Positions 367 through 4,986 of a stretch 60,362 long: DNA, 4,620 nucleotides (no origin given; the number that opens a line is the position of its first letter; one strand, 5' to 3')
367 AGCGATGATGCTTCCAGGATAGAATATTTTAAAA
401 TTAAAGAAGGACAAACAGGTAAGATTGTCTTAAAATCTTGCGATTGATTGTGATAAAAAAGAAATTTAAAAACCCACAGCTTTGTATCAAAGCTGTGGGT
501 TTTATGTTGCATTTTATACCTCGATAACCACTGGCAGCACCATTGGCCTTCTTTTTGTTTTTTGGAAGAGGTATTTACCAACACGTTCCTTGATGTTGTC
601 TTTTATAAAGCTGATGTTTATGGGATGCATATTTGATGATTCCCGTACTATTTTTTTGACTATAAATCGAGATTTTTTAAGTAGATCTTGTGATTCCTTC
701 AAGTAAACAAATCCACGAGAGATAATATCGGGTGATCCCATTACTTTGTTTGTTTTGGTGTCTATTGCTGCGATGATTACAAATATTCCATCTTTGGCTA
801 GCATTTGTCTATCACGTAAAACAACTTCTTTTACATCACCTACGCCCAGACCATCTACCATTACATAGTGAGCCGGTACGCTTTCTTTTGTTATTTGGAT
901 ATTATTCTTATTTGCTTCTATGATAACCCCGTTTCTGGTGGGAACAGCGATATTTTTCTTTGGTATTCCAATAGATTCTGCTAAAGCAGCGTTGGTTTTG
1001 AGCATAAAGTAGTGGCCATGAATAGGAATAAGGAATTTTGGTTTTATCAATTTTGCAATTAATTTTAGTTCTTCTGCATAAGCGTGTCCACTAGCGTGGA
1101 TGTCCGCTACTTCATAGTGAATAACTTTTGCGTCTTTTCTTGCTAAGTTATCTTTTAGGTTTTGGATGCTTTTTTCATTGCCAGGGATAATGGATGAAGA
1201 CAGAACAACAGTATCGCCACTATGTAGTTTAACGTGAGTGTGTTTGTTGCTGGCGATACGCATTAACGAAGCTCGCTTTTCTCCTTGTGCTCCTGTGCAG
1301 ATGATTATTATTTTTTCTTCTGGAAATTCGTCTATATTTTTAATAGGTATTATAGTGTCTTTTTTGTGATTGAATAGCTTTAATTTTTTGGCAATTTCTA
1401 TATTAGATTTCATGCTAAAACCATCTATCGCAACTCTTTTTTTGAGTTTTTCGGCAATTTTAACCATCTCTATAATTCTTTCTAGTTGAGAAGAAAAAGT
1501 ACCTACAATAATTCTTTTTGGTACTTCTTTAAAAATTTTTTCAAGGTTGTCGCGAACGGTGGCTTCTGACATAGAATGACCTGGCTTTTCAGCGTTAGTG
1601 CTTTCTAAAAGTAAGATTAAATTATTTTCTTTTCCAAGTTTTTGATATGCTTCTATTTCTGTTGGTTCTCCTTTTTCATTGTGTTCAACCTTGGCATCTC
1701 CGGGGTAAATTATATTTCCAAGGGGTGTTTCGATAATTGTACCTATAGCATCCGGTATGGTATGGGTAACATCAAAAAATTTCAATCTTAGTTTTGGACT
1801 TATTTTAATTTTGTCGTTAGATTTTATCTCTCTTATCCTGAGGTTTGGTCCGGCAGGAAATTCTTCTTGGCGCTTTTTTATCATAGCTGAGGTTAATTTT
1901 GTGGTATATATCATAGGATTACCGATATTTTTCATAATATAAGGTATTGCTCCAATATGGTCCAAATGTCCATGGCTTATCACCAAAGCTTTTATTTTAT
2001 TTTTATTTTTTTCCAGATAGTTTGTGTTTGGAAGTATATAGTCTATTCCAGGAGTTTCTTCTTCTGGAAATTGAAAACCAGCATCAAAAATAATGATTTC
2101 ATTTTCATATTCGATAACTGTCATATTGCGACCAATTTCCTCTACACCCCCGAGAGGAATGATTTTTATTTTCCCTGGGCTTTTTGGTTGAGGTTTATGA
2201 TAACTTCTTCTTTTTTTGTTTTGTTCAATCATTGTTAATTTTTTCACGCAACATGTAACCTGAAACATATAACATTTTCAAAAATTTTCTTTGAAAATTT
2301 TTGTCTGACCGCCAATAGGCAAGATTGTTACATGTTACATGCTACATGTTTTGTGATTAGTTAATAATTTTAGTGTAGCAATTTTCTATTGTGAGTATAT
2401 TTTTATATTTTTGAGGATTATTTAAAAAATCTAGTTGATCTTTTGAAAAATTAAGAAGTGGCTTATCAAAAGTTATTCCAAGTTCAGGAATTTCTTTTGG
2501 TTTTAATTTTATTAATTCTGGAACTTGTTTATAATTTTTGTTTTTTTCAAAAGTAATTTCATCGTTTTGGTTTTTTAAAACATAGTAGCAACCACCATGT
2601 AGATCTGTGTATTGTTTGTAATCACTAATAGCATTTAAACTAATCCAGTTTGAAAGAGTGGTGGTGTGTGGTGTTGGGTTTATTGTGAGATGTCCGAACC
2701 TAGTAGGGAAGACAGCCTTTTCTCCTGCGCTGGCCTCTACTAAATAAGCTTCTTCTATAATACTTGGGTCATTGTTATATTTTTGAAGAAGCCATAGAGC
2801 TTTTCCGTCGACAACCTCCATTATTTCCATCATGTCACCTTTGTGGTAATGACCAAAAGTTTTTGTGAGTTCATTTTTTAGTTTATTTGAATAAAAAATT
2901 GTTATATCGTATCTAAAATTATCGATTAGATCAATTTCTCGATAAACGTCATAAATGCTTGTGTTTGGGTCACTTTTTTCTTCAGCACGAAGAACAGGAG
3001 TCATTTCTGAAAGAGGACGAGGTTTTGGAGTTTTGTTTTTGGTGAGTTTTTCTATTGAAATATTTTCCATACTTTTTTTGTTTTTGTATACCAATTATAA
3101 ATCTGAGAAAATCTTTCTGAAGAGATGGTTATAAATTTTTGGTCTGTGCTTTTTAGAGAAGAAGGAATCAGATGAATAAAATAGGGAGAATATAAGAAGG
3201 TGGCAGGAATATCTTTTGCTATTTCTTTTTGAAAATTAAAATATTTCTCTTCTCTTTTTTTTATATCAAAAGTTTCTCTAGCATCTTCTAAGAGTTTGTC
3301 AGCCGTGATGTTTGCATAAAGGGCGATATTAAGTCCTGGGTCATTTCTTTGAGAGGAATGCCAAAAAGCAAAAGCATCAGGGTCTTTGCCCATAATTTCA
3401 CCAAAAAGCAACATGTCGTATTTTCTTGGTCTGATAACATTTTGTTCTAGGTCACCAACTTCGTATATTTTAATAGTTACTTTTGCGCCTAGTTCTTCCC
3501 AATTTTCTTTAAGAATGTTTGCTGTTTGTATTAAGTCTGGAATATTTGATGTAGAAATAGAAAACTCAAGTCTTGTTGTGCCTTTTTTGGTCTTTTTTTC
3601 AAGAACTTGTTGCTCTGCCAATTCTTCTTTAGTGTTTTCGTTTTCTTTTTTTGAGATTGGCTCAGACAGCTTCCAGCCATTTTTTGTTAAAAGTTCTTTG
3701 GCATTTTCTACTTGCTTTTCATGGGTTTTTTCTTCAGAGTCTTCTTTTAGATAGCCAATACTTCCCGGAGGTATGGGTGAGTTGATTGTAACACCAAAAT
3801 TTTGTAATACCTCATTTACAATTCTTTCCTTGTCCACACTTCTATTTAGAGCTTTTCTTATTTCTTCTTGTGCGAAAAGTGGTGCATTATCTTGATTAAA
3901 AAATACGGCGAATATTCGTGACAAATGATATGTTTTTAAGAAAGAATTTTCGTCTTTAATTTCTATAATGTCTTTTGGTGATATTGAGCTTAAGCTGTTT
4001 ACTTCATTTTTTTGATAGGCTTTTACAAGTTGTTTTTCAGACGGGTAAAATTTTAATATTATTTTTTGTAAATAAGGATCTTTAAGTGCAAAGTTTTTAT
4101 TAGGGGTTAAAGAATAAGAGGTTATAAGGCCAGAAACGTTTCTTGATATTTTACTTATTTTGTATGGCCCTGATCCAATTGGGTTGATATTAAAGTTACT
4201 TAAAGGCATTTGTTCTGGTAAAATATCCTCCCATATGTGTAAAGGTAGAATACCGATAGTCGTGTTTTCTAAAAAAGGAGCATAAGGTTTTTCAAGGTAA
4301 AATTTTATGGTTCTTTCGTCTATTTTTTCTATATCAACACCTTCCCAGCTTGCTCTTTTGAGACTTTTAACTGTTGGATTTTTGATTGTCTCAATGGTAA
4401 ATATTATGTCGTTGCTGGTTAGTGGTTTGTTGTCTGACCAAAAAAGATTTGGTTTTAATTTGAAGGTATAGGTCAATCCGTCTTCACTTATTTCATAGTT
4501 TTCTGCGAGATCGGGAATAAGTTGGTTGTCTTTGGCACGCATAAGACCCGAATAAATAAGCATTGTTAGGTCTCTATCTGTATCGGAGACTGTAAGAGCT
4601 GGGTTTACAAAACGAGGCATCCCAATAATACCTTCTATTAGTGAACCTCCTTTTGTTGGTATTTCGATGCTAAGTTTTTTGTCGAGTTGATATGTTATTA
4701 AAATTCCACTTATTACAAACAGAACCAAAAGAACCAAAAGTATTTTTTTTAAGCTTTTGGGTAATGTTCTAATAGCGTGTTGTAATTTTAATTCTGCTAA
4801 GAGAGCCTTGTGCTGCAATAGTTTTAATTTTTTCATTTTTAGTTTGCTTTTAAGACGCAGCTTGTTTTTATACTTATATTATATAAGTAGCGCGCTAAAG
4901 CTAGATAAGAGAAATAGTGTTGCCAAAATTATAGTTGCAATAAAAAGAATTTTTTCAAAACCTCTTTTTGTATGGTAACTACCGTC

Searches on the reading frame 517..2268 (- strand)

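Call 59: search_protein_families(library=pfam, proteins=[window:517-2268:-], max_evalue=0.001)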
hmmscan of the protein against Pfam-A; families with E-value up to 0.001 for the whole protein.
window:517-2268:- (584 aa): 5 families
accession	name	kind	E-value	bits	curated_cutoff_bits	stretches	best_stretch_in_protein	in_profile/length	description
PF22505.1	RNase_J_b_CASP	-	1.3e-39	135.3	27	1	251-375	2-126/126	Ribonuclease J, beta-CASP domain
PF17770.6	RNase_J_C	-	5.5e-29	101.6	23.8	1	483-584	1-102/102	Ribonuclease J C-terminal domain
PF12706.13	Lactamase_B_2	-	1.2e-12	48.3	27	1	83-194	23-145/200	Beta-lactamase superfamily domain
PF00753.33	Lactamase_B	-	2.1e-11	44.6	22.7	1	46-195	5-153/196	Metallo-beta-lactamase superfamily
PF07521.17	RMMBL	-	2.3e-07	31.2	21.6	1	383-435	4-58/63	Zn-dependent metallo-hydrolase RNA specificity domain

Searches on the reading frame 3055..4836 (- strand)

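Call 59: search_protein_families(library=pfam, proteins=[window:3055-4836:-], max_evalue=0.001)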
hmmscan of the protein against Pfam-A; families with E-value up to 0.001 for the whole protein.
window:3055-4836:- (594 aa): 1 family
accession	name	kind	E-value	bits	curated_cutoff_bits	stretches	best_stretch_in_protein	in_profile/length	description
PF00496.27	SBP_bac_5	-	1.4e-67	228.8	32.4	1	106-493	2-360/368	Bacterial extracellular solute-binding proteins, family 5 Middle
